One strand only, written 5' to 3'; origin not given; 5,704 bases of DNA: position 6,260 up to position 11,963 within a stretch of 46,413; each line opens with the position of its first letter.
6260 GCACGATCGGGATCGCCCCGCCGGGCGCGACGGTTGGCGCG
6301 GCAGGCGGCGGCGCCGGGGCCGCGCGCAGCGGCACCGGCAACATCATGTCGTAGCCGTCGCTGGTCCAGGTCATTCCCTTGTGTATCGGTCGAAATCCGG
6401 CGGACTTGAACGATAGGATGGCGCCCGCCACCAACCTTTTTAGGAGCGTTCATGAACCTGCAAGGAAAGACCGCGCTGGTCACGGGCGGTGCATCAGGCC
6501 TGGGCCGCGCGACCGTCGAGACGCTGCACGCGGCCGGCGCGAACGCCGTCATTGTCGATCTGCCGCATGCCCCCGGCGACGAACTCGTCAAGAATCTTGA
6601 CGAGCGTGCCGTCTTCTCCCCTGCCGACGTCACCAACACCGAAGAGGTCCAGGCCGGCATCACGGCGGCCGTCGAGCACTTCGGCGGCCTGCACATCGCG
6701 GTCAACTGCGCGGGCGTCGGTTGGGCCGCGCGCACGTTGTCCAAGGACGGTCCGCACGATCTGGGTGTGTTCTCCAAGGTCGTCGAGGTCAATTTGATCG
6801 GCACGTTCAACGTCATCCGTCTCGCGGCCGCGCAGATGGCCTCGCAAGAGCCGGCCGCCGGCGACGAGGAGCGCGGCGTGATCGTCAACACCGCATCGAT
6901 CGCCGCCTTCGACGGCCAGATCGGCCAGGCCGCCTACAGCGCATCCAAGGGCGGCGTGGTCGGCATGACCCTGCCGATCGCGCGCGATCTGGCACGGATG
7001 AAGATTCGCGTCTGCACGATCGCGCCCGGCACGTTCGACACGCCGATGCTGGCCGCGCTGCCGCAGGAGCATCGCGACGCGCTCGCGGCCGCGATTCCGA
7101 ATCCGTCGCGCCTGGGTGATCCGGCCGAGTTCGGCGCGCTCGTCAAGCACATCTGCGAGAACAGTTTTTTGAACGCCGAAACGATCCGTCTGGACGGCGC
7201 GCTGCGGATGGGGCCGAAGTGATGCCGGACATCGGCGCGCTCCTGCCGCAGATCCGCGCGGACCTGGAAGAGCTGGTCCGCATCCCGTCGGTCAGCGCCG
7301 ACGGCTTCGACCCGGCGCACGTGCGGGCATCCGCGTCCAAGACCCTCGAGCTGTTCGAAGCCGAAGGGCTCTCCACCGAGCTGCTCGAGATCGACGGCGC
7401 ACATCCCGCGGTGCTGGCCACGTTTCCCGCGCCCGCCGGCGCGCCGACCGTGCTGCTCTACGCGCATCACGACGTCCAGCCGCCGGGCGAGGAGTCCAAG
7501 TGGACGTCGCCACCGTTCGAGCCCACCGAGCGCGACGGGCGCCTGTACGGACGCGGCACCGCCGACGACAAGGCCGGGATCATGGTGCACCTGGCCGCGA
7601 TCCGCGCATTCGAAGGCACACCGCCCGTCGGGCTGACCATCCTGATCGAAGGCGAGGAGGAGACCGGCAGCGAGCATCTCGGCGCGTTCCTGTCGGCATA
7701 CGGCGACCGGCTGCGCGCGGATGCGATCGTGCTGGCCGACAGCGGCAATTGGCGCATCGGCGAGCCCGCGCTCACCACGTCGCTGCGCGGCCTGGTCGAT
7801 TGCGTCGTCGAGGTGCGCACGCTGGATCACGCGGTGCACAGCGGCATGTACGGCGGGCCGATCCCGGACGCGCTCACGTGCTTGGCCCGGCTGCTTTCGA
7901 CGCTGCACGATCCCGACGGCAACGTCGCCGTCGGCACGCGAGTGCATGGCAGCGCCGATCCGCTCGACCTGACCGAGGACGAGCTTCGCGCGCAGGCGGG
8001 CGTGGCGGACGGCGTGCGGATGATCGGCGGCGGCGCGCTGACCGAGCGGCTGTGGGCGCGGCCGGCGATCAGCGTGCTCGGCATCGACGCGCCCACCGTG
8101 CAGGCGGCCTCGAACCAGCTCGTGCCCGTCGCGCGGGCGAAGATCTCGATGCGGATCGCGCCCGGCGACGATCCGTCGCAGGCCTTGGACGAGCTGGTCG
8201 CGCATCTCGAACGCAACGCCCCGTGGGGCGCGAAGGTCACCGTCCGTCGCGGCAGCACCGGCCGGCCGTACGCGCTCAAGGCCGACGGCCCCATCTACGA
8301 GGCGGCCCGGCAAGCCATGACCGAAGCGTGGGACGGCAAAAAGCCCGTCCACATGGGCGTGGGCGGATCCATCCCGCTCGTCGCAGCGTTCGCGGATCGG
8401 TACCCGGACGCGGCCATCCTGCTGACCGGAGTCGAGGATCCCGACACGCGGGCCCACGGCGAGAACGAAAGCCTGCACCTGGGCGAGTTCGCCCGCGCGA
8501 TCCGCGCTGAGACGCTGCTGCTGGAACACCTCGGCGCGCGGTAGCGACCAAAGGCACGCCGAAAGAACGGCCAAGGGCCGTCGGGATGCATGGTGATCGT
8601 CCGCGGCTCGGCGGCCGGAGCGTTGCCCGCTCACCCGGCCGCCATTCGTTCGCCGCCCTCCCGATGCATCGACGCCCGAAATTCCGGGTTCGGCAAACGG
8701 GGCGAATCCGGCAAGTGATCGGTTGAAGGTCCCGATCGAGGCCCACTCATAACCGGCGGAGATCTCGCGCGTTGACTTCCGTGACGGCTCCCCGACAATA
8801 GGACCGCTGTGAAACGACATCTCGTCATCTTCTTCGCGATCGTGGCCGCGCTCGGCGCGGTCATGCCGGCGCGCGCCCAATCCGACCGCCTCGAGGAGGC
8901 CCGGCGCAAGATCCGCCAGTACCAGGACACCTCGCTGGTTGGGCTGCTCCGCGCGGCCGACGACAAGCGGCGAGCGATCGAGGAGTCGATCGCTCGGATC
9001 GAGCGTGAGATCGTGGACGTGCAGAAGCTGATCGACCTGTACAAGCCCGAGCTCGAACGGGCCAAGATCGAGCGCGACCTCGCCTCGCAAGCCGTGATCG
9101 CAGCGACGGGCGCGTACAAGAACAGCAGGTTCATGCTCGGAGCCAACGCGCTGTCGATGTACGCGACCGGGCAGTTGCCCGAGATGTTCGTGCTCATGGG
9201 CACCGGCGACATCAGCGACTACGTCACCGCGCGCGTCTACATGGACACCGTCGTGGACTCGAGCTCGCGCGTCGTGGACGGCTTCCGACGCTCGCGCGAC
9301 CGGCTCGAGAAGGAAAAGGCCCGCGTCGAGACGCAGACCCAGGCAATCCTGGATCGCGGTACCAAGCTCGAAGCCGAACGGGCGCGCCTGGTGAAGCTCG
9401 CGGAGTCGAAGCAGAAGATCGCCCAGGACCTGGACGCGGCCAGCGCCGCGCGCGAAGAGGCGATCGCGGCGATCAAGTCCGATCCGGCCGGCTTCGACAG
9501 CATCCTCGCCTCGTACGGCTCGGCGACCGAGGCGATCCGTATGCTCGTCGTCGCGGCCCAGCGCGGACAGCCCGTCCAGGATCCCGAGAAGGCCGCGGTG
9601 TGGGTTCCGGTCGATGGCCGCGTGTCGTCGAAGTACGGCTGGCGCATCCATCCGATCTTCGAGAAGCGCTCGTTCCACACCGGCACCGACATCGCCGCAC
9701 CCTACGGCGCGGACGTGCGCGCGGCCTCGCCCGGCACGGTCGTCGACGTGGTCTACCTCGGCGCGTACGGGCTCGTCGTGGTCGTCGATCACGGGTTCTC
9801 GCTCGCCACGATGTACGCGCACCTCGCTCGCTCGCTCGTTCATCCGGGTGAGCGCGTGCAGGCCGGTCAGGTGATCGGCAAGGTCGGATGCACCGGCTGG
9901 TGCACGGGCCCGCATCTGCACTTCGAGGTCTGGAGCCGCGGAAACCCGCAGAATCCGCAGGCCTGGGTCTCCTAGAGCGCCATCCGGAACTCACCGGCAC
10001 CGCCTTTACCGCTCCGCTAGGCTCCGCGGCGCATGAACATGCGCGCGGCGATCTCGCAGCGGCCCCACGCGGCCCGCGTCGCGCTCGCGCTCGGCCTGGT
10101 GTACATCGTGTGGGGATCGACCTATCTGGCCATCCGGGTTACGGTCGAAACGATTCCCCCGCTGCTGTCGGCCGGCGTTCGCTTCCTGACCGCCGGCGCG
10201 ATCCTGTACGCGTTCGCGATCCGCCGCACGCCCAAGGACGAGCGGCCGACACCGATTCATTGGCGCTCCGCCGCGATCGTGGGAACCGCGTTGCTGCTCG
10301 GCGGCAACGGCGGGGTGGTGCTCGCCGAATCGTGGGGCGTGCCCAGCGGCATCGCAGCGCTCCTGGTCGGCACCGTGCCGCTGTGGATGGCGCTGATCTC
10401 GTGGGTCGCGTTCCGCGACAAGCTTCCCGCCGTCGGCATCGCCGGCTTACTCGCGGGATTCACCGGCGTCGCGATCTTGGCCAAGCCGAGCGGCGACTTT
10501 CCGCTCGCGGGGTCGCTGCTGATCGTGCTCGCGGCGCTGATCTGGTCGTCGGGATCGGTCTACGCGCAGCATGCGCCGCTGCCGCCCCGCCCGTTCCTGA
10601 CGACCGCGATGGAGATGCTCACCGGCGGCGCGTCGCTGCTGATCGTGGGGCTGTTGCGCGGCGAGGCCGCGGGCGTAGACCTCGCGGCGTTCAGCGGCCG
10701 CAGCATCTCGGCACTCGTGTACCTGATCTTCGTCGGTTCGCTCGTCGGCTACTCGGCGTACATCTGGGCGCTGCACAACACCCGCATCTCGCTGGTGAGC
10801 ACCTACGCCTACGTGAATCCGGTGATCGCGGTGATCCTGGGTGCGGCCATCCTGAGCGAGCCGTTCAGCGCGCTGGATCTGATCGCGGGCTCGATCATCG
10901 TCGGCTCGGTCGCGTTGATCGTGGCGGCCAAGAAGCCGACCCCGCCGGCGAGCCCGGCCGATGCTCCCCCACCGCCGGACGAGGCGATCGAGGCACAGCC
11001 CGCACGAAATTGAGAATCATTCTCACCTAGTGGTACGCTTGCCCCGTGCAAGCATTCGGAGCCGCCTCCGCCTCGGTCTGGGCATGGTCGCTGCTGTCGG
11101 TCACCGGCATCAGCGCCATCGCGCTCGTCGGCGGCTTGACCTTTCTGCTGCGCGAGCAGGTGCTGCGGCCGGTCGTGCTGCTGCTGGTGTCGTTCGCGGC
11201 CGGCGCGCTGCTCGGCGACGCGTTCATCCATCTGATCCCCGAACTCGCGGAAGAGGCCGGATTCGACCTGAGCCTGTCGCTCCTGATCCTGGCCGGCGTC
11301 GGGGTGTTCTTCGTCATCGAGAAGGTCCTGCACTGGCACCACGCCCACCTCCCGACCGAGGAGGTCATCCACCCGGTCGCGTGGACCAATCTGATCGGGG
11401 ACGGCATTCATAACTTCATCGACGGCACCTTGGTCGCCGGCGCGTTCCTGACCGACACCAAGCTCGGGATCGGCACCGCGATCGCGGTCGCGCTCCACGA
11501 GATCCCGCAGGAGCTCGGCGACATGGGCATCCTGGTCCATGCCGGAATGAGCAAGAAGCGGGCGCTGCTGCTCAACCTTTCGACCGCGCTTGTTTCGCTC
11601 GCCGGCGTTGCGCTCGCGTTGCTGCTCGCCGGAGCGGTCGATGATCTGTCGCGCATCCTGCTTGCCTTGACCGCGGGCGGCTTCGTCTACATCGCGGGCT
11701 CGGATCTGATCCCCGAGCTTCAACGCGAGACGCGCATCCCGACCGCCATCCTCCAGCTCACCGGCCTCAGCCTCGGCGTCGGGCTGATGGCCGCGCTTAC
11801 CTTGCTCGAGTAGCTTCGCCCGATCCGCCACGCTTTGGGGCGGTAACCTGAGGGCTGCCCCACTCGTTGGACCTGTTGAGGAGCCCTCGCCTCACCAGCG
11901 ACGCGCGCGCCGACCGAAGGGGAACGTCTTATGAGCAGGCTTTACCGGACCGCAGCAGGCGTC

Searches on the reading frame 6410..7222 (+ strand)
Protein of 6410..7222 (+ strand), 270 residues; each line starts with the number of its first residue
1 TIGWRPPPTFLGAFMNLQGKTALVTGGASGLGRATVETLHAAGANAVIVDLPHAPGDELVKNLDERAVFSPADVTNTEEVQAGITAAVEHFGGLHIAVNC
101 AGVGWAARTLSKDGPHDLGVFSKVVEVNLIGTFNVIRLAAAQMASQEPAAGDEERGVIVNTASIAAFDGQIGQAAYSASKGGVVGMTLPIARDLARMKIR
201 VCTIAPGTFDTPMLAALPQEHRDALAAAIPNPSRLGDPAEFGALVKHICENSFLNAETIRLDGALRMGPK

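Call 54: search_protein_families(library=pfam, proteins=[window:6410-7222:+], max_evalue=0.00001)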
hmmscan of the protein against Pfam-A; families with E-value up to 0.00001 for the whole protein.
window:6410-7222:+ (270 aa): 3 families
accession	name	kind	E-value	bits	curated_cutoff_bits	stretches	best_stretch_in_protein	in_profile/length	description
PF00106.31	adh_short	-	7.9e-47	159.7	26.6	1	20-219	1-192/195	short chain dehydrogenase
PF13561.12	adh_short_C2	-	1.1e-37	130.3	27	1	28-263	3-233/236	Enoyl-(Acyl carrier protein) reductase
PF08659.16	KR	-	3.1e-08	34.2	22.6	1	21-179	2-152/180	KR domain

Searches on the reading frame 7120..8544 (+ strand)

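Call 54: search_protein_families(library=pfam, proteins=[window:7120-8544:+], max_evalue=0.00001)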
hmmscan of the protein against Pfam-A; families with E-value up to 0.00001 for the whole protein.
window:7120-8544:+ (474 aa): 2 families
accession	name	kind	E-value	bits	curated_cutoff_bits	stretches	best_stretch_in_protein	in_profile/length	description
PF01546.33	Peptidase_M20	-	2e-32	113.3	24.6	1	112-469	1-205/206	Peptidase family M20/M25/M40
PF07687.19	M20_dimer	-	4.1e-14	52.9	21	1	221-370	2-106/107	Peptidase dimerisation domain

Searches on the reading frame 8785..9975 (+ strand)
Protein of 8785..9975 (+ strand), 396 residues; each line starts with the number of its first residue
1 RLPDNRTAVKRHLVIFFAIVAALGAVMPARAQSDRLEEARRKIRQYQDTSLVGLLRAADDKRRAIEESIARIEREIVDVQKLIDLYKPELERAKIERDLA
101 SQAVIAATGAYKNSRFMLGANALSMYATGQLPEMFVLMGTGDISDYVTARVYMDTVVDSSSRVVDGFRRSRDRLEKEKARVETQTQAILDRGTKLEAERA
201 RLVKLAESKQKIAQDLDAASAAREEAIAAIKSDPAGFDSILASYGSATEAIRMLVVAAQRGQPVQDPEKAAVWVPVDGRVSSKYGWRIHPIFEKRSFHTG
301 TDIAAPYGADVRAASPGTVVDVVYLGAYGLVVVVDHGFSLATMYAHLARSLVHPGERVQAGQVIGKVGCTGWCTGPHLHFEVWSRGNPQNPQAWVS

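Call 54: search_protein_families(library=pfam, proteins=[window:8785-9975:+], max_evalue=0.00001)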
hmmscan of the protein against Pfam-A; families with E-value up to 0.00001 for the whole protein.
window:8785-9975:+ (396 aa): 1 family
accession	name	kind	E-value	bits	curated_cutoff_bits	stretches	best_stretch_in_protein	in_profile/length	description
PF01551.29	Peptidase_M23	-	7.1e-32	109.9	28.7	1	297-391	2-96/96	Peptidase family M23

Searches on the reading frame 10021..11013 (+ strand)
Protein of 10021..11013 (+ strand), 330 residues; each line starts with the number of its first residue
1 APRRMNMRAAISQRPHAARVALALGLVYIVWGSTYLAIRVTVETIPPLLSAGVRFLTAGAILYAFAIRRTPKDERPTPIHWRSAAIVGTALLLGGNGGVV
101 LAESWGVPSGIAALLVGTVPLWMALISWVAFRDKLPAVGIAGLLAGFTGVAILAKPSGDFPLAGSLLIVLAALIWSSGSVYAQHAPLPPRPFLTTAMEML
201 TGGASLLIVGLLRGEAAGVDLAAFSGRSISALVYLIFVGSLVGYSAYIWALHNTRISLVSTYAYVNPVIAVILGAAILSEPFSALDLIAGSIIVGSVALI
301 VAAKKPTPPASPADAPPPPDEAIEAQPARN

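Call 54: search_protein_families(library=pfam, proteins=[window:10021-11013:+], max_evalue=0.00001)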
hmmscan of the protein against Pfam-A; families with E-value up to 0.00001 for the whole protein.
window:10021-11013:+ (330 aa): 1 family
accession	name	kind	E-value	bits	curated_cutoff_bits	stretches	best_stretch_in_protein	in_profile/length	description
PF00892.27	EamA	-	1.8e-33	116.2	28.2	2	163-301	2-134/135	EamA-like transporter family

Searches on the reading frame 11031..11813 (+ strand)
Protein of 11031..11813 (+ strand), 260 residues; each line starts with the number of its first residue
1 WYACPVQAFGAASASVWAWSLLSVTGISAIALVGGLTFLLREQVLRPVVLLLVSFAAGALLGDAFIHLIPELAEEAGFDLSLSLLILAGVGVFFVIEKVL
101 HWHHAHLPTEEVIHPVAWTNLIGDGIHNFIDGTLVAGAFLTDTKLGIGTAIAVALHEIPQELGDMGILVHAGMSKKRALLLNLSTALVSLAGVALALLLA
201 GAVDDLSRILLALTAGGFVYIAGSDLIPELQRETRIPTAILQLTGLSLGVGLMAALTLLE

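Call 54: search_protein_families(library=pfam, proteins=[window:11031-11813:+], max_evalue=0.00001)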
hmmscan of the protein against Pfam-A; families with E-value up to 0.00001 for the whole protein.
window:11031-11813:+ (260 aa): 1 family
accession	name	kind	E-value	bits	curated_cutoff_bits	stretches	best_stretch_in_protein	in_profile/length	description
PF02535.28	Zip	-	3.2e-43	148.6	35.1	2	115-256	176-322/323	ZIP Zinc transporter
